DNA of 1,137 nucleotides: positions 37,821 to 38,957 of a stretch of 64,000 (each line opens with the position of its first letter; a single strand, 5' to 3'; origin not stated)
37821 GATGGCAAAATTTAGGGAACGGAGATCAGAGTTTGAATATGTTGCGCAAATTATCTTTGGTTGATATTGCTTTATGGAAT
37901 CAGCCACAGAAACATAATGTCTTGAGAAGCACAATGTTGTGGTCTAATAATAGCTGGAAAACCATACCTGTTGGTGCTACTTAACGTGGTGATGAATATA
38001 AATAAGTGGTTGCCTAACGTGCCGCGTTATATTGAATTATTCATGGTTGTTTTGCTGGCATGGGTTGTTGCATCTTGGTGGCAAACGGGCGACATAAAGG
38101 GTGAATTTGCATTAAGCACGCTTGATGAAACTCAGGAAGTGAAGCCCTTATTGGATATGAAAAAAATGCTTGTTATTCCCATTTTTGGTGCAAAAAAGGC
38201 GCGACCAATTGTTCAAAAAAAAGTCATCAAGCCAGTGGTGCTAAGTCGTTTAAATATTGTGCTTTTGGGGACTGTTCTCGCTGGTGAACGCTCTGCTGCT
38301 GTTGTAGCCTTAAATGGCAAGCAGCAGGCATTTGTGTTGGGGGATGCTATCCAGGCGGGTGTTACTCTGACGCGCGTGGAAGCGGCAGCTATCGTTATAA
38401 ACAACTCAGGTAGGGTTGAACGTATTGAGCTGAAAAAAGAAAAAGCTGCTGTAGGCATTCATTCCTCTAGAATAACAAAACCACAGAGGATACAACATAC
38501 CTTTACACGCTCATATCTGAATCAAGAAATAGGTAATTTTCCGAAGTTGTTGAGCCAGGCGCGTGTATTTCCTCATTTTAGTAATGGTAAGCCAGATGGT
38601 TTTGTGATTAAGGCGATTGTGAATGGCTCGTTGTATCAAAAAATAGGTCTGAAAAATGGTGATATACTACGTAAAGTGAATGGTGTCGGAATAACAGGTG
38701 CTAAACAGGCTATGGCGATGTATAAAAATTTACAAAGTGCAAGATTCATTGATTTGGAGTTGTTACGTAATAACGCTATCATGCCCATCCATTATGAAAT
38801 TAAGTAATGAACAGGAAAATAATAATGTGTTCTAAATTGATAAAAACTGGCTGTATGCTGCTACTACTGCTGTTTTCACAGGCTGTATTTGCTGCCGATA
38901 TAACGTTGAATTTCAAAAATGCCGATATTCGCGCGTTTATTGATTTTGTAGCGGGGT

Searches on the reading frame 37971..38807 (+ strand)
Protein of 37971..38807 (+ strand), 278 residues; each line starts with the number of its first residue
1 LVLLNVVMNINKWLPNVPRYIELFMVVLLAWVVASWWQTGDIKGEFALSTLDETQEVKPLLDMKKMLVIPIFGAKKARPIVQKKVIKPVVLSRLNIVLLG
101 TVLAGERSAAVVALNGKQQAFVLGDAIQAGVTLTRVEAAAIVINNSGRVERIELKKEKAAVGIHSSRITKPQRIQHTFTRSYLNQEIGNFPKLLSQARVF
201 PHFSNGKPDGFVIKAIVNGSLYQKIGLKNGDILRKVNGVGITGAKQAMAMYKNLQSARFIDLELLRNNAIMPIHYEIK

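Call 72: search_protein_families(library=ncbifam, proteins=[window:37971-38807:+], max_evalue=0.00001)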
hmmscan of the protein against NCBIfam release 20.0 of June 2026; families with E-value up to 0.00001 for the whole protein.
window:37971-38807:+ (278 aa): 5 families
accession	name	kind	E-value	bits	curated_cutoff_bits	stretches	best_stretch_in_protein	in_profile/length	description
NF041515.1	GspC_delta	equivalog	1.2e-34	120.4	150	1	166-278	199-311/311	type II secretion system protein GspC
TIGR01713.1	typeII_sec_gspC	equivalog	5.9e-21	75.2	101.6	1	68-267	52-249/259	type II secretion system protein GspC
NF007242.0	PRK09681.1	equivalog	5.6e-11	42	561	1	79-162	111-194/319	type II secretion system protein GspC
NF041616.1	T2SS_C_SYNERG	exception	3.1e-10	39.9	200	1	194-278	212-296/296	type II secretion system protein GspC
TIGR02037.1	degP_htrA_DO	subfamily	2e-06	27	416.2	1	203-277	253-327/434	Do family serine endopeptidase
